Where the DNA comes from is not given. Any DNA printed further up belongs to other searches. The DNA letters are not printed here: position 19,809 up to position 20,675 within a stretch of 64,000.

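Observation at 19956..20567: Highly divergent uL11-family (L12e/L11) protein with a 40-aa N-terminal extension – a ribosomal-protein paralogue or organelle-targeted form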

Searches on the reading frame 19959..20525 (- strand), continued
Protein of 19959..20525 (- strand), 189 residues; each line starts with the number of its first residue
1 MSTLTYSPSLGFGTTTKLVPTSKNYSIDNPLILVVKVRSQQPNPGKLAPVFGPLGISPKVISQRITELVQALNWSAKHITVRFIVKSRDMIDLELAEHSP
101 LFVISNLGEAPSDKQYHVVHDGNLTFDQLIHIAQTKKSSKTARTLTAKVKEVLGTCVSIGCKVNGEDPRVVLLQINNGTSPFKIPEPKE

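Call 34: find_homologous_proteins(query=P0217, max_evalue=1e-30)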
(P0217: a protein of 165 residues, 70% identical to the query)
Query P0217 (165 aa): 5609 proteins with E <= 1e-30 among 6533 candidates; the best 120 are listed.
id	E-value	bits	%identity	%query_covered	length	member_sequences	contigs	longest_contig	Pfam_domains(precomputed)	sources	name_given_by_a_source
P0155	3.5e-119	412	69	99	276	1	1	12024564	PF03946.20,PF00298.25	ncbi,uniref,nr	ncbi:unnamed protein product [Chrysodeixis includens]|uniref:Large ribosomal subunit protein uL11 n=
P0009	3.5e-111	386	74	82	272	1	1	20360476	PF03946.20,PF00298.25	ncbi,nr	ncbi:60S ribosomal protein L12-like [Populus alba x Populus x berolinensis]|nr:60S ribosomal protein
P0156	9.0e-111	385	74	82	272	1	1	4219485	PF03946.20,PF00298.25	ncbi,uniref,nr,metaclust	ncbi:PREDICTED: 60S ribosomal protein L12-like [Populus euphratica]|uniref:60S ribosomal protein L12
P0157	9.9e-105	365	71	98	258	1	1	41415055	PF03946.20,PF00298.25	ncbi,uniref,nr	ncbi:hypothetical protein C4D60_Mb06t04930 [Musa balbisiana]|uniref:60S ribosomal protein L12 n=1 Ta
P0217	3.8e-101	354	100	100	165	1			PF03946.20,PF00298.25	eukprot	eukprot:GEZU01032616.1.p2 GENE.GEZU01032616.1~~GEZU01032616.1.p2 ORF type:complete len:166 (-),score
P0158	3.0e-94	331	73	71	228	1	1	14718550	PF03946.20,PF00298.25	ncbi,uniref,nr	ncbi:hypothetical protein SADUNF_Sadunf18G0111200 [Salix dunnii]|uniref:60S ribosomal protein L12 n=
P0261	4.3e-80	285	83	99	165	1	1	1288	PF03946.20,PF00298.25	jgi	jgi:large subunit ribosomal protein L12e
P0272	2.8e-76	273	79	99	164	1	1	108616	PF03946.20,PF00298.25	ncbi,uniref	ncbi:ribosomal protein L12 [Acrasis kona]|uniref:Ribosomal protein L12 n=1 Tax=Acrasis kona TaxID=10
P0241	3.8e-76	273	79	99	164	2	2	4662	PF03946.20,PF00298.25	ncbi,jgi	jgi:large subunit ribosomal protein L12e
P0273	1.4e-75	271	78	99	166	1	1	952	PF03946.20,PF00298.25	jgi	-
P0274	4.2e-75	269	78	98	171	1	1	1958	PF03946.20,PF00298.25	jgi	-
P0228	5.4e-75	269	73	100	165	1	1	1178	PF03946.20,PF00298.25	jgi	-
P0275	2.8e-74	267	72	100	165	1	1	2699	PF03946.20,PF00298.25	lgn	-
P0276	2.1e-73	264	76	99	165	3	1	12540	PF03946.20,PF00298.25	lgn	-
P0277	2.1e-73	264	71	100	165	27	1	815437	PF03946.20,PF00298.25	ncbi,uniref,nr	ncbi:60S ribosomal protein L12 isoform X2 [Bombus impatiens]|uniref:Large ribosomal subunit protein 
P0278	2.2e-73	264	74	100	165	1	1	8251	PF03946.20,PF00298.25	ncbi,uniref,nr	ncbi:12606_t:CDS:2 [Ambispora leptoticha]|uniref:12606_t:CDS:1 n=1 Tax=Ambispora leptoticha TaxID=14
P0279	4.1e-73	263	72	100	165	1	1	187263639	PF03946.20,PF00298.25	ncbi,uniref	ncbi:ribosomal protein L12 [Tachypleus tridentatus]|uniref:ribosomal protein L12 n=1 Tax=Tachypleus 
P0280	4.3e-73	263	71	100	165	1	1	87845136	PF03946.20,PF00298.25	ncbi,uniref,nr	ncbi:60S ribosomal protein L12 [Harmonia axyridis]|uniref:60S ribosomal protein L12 n=1 Tax=Harmonia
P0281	4.9e-73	262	72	100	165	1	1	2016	PF03946.20,PF00298.25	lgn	-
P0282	5.3e-73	262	72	100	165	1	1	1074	PF03946.20,PF00298.25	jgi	-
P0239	6.4e-73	262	72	99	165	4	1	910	PF03946.20,PF00298.25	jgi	-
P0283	7.5e-73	262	76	92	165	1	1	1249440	PF03946.20,PF00298.25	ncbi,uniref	ncbi:60S ribosomal protein uL11 [Calcarisporiella thermophila]|uniref:60S ribosomal protein uL11 n=1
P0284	8.1e-73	262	70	100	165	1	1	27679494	PF03946.20,PF00298.25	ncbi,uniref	ncbi:ribosomal protein L12 [Andrena cerasifolii]|uniref:ribosomal protein L12 n=1 Tax=Andrena cerasi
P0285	9.9e-73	262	71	99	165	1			PF03946.20,PF00298.25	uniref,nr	uniref:Large ribosomal subunit protein uL11 n=1 Tax=Scarabaeus laticollis TaxID=292456 RepID=Q4GXJ3_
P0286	1.1e-72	261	70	100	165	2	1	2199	PF03946.20,PF00298.25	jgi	-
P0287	1.1e-72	261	72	100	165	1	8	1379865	PF03946.20,PF00298.25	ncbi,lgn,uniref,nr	ncbi:PREDICTED: 60S ribosomal protein L12-like [Rhagoletis zephyria]|uniref:60S ribosomal protein L1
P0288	1.3e-72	261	70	100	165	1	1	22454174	PF03946.20,PF00298.25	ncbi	ncbi:Large ribosomal subunit protein uL11 [Formica fusca]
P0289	1.4e-72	261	70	100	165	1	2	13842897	PF03946.20,PF00298.25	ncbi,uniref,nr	ncbi:hypothetical protein DMN91_010090 [Ooceraea biroi]|uniref:Large ribosomal subunit protein uL11 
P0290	1.5e-72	261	73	99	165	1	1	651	PF03946.20,PF00298.25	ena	-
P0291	1.6e-72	261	70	100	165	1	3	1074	PF03946.20,PF00298.25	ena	-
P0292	1.8e-72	261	73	99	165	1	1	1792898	PF03946.20,PF00298.25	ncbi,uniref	ncbi:unnamed protein product, partial [Mesorhabditis belari]|uniref:Large ribosomal subunit protein 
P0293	1.8e-72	261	69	100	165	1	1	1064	PF03946.20,PF00298.25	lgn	-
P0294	1.8e-72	261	70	100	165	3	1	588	PF03946.20,PF00298.25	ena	-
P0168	2.0e-72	261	72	99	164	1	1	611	PF03946.20,PF00298.25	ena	-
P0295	2.1e-72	260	73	100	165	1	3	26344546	PF03946.20,PF00298.25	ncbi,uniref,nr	ncbi:hypothetical protein PV325_000827 [Microctonus aethiopoides]|uniref:Large ribosomal subunit pro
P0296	2.1e-72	260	72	100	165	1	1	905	PF03946.20,PF00298.25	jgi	-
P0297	2.2e-72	260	70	100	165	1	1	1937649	PF03946.20,PF00298.25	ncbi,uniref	ncbi:large ribosomal subunit protein uL11 [Euwallacea similis]|uniref:large ribosomal subunit protei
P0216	2.8e-72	260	71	99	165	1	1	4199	PF03946.20,PF00298.25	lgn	-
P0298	2.9e-72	260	70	100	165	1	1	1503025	PF03946.20,PF00298.25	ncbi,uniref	ncbi:large ribosomal subunit protein uL11 [Euwallacea fornicatus]|uniref:large ribosomal subunit pro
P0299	2.9e-72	260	72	100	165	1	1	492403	PF03946.20,PF00298.25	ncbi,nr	ncbi:GSCOCG00009266001-RA-CDS [Cotesia congregata]|nr:GSCOCG00009266001-RA-CDS [Cotesia congregata]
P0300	2.9e-72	260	73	100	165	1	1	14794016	PF03946.20,PF00298.25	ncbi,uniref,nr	ncbi:hypothetical protein PV327_000407 [Microctonus hyperodae]|uniref:Large ribosomal subunit protei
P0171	3.1e-72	260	73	100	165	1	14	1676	PF03946.20,PF00298.25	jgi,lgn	-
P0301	3.1e-72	260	72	99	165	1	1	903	PF03946.20,PF00298.25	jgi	-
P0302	3.2e-72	260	70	100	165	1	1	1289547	PF03946.20,PF00298.25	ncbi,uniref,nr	ncbi:hypothetical protein J437_LFUL006902 [Ladona fulva]|uniref:Large ribosomal subunit protein uL11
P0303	3.5e-72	260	71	100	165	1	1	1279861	PF03946.20,PF00298.25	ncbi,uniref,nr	ncbi:60S ribosomal protein L12 [Cephus cinctus]|uniref:Large ribosomal subunit protein uL11 n=1 Tax=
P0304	3.9e-72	260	73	100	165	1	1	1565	PF03946.20,PF00298.25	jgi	-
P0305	3.9e-72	260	72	100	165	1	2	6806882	PF03946.20,PF00298.25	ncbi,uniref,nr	ncbi:ribosomal protein L12 [Cotesia typhae]|uniref:Large ribosomal subunit protein uL11 n=1 Tax=Cote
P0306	4.0e-72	260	70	100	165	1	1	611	PF03946.20,PF00298.25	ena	-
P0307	4.0e-72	260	71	99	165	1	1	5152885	PF03946.20,PF00298.25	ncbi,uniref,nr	ncbi:hypothetical protein L9F63_016229 [Diploptera punctata]|uniref:Large ribosomal subunit protein 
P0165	4.3e-72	259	71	99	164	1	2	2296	PF03946.20,PF00298.25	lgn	-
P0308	4.4e-72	259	71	99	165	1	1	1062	PF03946.20,PF00298.25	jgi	-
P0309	5.3e-72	259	70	100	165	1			PF03946.20,PF00298.25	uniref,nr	uniref:Large ribosomal subunit protein uL11 n=1 Tax=Pantala flavescens TaxID=185825 RepID=A0A109NIA8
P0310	5.3e-72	259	70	100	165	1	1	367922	PF03946.20,PF00298.25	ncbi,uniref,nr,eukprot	ncbi:60S large subunit ribosomal protein uL11 (rpL12) [Andalucia godoyi]|uniref:60S large subunit ri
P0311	5.9e-72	259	71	99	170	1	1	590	PF03946.20,PF00298.25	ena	-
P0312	5.9e-72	259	72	100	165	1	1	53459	PF03946.20,PF00298.25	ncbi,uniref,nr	ncbi:unnamed protein product [Enterobius vermicularis]|uniref:Large ribosomal subunit protein uL11 n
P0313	6.0e-72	259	70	100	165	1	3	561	PF03946.20,PF00298.25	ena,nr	nr:ribosomal protein L12 [Lasioderma serricorne]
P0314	6.1e-72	259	72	100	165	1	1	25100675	PF03946.20,PF00298.25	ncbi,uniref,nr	ncbi:60S ribosomal protein L12 [Venturia canescens]|uniref:60S ribosomal protein L12 n=1 Tax=Venturi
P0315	6.6e-72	259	69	100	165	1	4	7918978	PF03946.20,PF00298.25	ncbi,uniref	ncbi:60S ribosomal protein L12 [Dendroctonus ponderosae]|uniref:Large ribosomal subunit protein uL11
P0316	6.8e-72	259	70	100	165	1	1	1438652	PF03946.20,PF00298.25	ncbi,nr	ncbi:hypothetical protein FQA39_LY10493 [Lamprigera yunnana]|nr:hypothetical protein FQA39_LY10493 [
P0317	6.9e-72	259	71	100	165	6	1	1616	PF03946.20,PF00298.25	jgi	jgi:large subunit ribosomal protein L12e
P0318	7.1e-72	259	73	99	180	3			PF03946.20,PF00298.25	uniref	uniref:Large ribosomal subunit protein uL11 n=1 Tax=Parascaris univalens TaxID=6257 RepID=A0A915C318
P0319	7.7e-72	259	70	100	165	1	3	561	PF03946.20,PF00298.25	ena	-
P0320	8.0e-72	259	70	100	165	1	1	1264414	PF03946.20,PF00298.25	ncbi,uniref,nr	ncbi:60S ribosomal protein L12-like [Limulus polyphemus]|uniref:Large ribosomal subunit protein uL11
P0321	8.0e-72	259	70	99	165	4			PF03946.20,PF00298.25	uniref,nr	uniref:Large ribosomal subunit protein uL11 n=4 Tax=Timema TaxID=61471 RepID=A0A7R9P4L1_TIMCA|nr:unn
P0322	8.1e-72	259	71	99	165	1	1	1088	PF03946.20,PF00298.25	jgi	-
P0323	8.6e-72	258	72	100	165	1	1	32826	PF03946.20,PF00298.25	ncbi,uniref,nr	ncbi:4122_t:CDS:2 [Ambispora gerdemannii]|uniref:4122_t:CDS:1 n=1 Tax=Ambispora gerdemannii TaxID=14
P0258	8.8e-72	258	72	100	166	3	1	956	PF03946.20,PF00298.25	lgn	-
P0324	9.1e-72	258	70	100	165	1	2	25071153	PF03946.20,PF00298.25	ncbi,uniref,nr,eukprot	ncbi:large ribosomal subunit protein uL11 [Tribolium castaneum]|uniref:Large ribosomal subunit prote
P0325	9.3e-72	258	70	100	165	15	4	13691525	PF03946.20,PF00298.25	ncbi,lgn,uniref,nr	ncbi:60S ribosomal protein L12 [Daphnia magna]|uniref:Large ribosomal subunit protein uL11 n=2 Tax=D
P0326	1.0e-71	258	70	100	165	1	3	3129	PF03946.20,PF00298.25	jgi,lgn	-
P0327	1.0e-71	258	70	100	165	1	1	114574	PF03946.20,PF00298.25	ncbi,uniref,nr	ncbi:hypothetical protein ILUMI_08508 [Ignelater luminosus]|uniref:Large ribosomal subunit protein u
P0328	1.1e-71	258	71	100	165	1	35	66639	PF03946.20,PF00298.25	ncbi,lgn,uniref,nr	ncbi:60S ribosomal protein L12 [Aphis craccivora]|uniref:Large ribosomal subunit protein uL11 n=1 Ta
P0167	1.1e-71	258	73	100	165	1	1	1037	PF03946.20,PF00298.25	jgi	-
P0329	1.1e-71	258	70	100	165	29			PF03946.20,PF00298.25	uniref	uniref:Large ribosomal subunit protein uL11 n=1 Tax=Amblyomma cajennense TaxID=34607 RepID=A0A023FFU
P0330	1.1e-71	258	73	100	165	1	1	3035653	PF03946.20,PF00298.25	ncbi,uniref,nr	ncbi:60S ribosomal protein L12 [Schizosaccharomyces japonicus yFS275]|uniref:60S ribosomal protein/L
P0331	1.1e-71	258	70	99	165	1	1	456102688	PF03946.20,PF00298.25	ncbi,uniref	ncbi:large ribosomal subunit protein uL11 [Anabrus simplex]|uniref:large ribosomal subunit protein u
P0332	1.2e-71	258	70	100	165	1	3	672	PF03946.20,PF00298.25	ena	-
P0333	1.2e-71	258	70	100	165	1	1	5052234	PF03946.20,PF00298.25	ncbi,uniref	ncbi:large ribosomal subunit protein uL11 [Hetaerina americana]|uniref:large ribosomal subunit prote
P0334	1.3e-71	258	70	100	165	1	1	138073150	PF03946.20,PF00298.25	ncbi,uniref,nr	ncbi:60S ribosomal protein L12 [Ischnura elegans]|uniref:60S ribosomal protein L12 n=1 Tax=Ischnura 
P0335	1.3e-71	258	69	100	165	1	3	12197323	PF03946.20,PF00298.25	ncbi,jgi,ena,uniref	ncbi:unnamed protein product [Lasius platythorax]|jgi:large subunit ribosomal protein L12e|uniref:La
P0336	1.3e-71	258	70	100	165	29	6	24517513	PF03946.20,PF00298.25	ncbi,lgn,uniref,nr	ncbi:60S ribosomal protein L12-like [Vespa mandarinia]|uniref:Large ribosomal subunit protein uL11 n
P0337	1.3e-71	258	70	100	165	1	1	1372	PF03946.20,PF00298.25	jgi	-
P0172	1.4e-71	258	73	100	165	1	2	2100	PF03946.20,PF00298.25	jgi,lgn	jgi:large subunit ribosomal protein L12e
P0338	1.4e-71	258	70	100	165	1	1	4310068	PF03946.20,PF00298.25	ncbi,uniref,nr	ncbi:60S ribosomal protein L12 [Formica exsecta]|uniref:60S ribosomal protein L12 n=1 Tax=Formica ex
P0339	1.5e-71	258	71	100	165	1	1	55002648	PF03946.20,PF00298.25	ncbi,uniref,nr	ncbi:unnamed protein product [Aphis gossypii]|uniref:Large ribosomal subunit protein uL11 n=1 Tax=Ap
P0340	1.6e-71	258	70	100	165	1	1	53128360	PF03946.20,PF00298.25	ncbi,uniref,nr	ncbi:large ribosomal subunit protein uL11 [Cylas formicarius]|uniref:large ribosomal subunit protein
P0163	1.7e-71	257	70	99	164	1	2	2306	PF03946.20,PF00298.25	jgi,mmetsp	mmetsp:Transcript_4006/g.5619 ORF Transcript_4006/g.5619 Transcript_4006/m.5619 type:complete len:16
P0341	1.8e-71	257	70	100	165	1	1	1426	PF03946.20,PF00298.25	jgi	-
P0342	2.0e-71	257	70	100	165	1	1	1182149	PF03946.20,PF00298.25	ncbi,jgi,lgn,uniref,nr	ncbi:60S ribosomal protein L12 [Sipha flava]|uniref:Large ribosomal subunit protein uL11 n=1 Tax=Sip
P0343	2.0e-71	257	70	100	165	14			PF03946.20,PF00298.25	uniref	uniref:Large ribosomal subunit protein uL11 n=1 Tax=Panagrolaimus sp. PS1159 TaxID=55785 RepID=A0AC3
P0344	2.1e-71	257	71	100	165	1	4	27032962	PF03946.20,PF00298.25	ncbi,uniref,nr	ncbi:large ribosomal subunit protein uL11 [Neodiprion pinetum]|uniref:Large ribosomal subunit protei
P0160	2.1e-71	257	70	100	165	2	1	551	PF03946.20,PF00298.25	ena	-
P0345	2.2e-71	257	73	100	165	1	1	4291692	PF03946.20,PF00298.25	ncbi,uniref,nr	ncbi:60S ribosomal protein L12 [Schizosaccharomyces japonicus yFS275]|uniref:60S ribosomal protein/L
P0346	2.2e-71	257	72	100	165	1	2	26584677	PF03946.20,PF00298.25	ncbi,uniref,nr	ncbi:hypothetical protein RDWZM_002568 [Blomia tropicalis]|uniref:Large ribosomal subunit protein uL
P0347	2.3e-71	257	68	100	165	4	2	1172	PF03946.20,PF00298.25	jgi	-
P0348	2.4e-71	257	70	100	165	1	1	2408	PF03946.20,PF00298.25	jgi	-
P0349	2.4e-71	257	71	99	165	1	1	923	PF03946.20,PF00298.25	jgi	-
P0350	2.5e-71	257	70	100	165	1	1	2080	PF03946.20,PF00298.25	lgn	-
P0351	2.5e-71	257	70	99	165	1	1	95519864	PF03946.20,PF00298.25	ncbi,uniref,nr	ncbi:60S ribosomal protein L12 [Ctenocephalides felis]|uniref:60S ribosomal protein L12 n=1 Tax=Cten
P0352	2.6e-71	257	71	99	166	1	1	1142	PF03946.20,PF00298.25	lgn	-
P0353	2.7e-71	257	74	99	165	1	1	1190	PF03946.20,PF00298.25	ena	-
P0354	2.8e-71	257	72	100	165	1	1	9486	PF03946.20,PF00298.25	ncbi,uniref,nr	ncbi:hypothetical protein O181_031683 [Austropuccinia psidii MF-1]|uniref:60S ribosomal protein L12 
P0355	2.9e-71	257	68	100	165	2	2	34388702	PF03946.20,PF00298.25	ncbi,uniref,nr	ncbi:60S ribosomal protein L12 [Diorhabda carinulata]|uniref:60S ribosomal protein L12 n=1 Tax=Diorh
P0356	2.9e-71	257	68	100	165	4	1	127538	PF03946.20,PF00298.25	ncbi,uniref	ncbi:Ribosomal protein L11, N-terminal domain [Popillia japonica]|uniref:Large ribosomal subunit pro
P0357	2.9e-71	257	71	100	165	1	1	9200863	PF03946.20,PF00298.25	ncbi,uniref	ncbi:large ribosomal subunit protein uL11 [Prorops nasuta]|uniref:large ribosomal subunit protein uL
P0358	2.9e-71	257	70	100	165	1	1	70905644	PF03946.20,PF00298.25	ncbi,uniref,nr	ncbi:hypothetical protein PPYR_01689 [Photinus pyralis]|uniref:Large ribosomal subunit protein uL11 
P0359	2.9e-71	257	71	99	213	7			PF03946.20,PF00298.25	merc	-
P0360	3.0e-71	257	70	100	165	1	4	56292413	PF03946.20,PF00298.25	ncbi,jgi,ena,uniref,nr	ncbi:60S ribosomal protein L12 [Rhopalosiphum maidis]|uniref:60S ribosomal protein L12 n=1 Tax=Rhopa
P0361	3.1e-71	257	69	100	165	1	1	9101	PF03946.20,PF00298.25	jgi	jgi:large subunit ribosomal protein L12e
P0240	3.1e-71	257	71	99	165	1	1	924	PF03946.20,PF00298.25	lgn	-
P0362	3.1e-71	257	72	100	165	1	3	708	PF03946.20,PF00298.25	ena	-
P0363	3.1e-71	257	69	100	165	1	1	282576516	PF03946.20,PF00298.25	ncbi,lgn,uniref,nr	ncbi:hypothetical protein RN001_001719 [Aquatica leii]|uniref:Large ribosomal subunit protein uL11 n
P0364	3.3e-71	257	70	99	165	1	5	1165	PF03946.20,PF00298.25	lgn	-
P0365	3.4e-71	257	75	98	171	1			PF03946.20,PF00298.25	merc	-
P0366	3.5e-71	256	69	100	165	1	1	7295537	PF03946.20,PF00298.25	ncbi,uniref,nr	ncbi:PREDICTED: 60S ribosomal protein L12 [Trachymyrmex cornetzi]|uniref:Large ribosomal subunit pro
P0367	3.8e-71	256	70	100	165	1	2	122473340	PF03946.20,PF00298.25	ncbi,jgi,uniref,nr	ncbi:PREDICTED: 60S ribosomal protein L12 [Diuraphis noxia]|jgi:large subunit ribosomal protein L12e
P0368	3.8e-71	256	69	100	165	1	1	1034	PF03946.20,PF00298.25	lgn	-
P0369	3.8e-71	256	70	100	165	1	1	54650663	PF03946.20,PF00298.25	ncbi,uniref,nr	ncbi:60S ribosomal protein L12 [Coccinella septempunctata]|uniref:60S ribosomal protein L12 n=1 Tax=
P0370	3.9e-71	256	69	100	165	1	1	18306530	PF03946.20,PF00298.25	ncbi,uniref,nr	ncbi:ribosomal protein L12 isoform X1 [Megalopta genalis]|uniref:ribosomal protein L12 isoform X1 n=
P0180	4.0e-71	256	73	98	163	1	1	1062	PF03946.20,PF00298.25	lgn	-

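Call 36: find_encoding_contigs(protein=P0067, flank=8000, max_places=3)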
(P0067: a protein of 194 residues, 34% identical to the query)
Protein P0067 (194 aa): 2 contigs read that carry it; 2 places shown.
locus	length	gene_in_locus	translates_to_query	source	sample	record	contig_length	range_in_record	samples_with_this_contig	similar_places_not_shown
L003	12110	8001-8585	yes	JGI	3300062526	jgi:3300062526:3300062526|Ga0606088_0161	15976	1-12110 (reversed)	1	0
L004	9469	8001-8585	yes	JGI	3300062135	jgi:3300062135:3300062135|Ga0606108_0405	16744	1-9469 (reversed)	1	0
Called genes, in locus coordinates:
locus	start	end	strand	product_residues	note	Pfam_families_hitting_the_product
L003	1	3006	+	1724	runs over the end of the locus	PF23036:TRAPPC10_1st, PF24967:NTS_TR130 (weak), PF11817:Foie-gras_1 (weak), PF12584:TRAPPC10_C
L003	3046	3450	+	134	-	PF15795:Spec3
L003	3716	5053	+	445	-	PF13428:TPR_14 (faint), PF07719:TPR_2 (faint)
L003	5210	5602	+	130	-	PF01125:BUD31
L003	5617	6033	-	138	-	PF01191:RNA_pol_Rpb5_C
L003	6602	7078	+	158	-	-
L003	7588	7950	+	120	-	-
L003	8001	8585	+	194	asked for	PF00298:Ribosomal_L11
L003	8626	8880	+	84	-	PF12701:LSM14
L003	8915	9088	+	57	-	PF12701:LSM14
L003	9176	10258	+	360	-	-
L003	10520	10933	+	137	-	PF16499:Melibiase_2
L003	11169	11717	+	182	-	PF16499:Melibiase_2, PF17801:Melibiase_C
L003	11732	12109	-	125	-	?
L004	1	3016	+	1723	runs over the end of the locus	PF23036:TRAPPC10_1st, PF24967:NTS_TR130 (weak), PF11817:Foie-gras_1 (weak), PF12584:TRAPPC10_C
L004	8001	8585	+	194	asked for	PF00298:Ribosomal_L11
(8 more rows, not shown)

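Call 37: find_encoding_contigs(protein=P0030, flank=5000, max_places=3)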
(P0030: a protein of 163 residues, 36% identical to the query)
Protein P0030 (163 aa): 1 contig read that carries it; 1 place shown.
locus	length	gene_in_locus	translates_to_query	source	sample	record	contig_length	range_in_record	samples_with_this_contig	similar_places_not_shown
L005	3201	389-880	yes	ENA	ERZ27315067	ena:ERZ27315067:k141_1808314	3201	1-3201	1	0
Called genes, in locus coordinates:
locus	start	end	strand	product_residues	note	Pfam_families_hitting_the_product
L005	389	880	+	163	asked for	PF03946:Ribosomal_L11_N, PF00298:Ribosomal_L11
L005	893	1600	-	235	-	-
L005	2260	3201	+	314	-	?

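Call 40: find_encoding_contigs(protein=P0007, flank=3000, max_places=3)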
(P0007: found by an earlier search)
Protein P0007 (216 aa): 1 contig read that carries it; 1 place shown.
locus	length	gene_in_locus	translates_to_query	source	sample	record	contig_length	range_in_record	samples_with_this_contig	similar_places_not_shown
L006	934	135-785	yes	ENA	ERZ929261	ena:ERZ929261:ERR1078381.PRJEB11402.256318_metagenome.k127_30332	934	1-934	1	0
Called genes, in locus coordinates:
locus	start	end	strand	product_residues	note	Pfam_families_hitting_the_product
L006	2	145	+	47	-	?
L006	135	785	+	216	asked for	PF00298:Ribosomal_L11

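Call 47: predict_structure(alignment_id=A2)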
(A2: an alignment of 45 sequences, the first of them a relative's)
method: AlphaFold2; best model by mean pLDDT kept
length: 189 residues; sequences in the alignment: 45
mean_pLDDT: 75.2   pTM: 0.57
mean pLDDT of the five models: 75.2, 74.2, 73.1, 72.2, 68.6
residues with pLDDT >= 90: 33; 70-90: 101; 50-70: 27; < 50: 28
segments of 3 or more residues with pLDDT < 50: 1-18, 111-119
pLDDT, mean of each block of 10 residues (from residue 1): 38 45 71 79 80 87 87 75 84 76 65 44 83 86 89 87 91 88 71
secondary structure, 60 per line:
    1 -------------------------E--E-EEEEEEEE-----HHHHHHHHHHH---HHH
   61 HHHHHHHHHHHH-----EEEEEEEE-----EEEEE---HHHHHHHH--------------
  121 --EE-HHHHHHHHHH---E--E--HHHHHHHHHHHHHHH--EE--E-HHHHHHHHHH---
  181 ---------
elements in order: E31-38 H44-54 H58-72 E78-85 E91-95 H99-106 H126-135 H145-159 H168-177
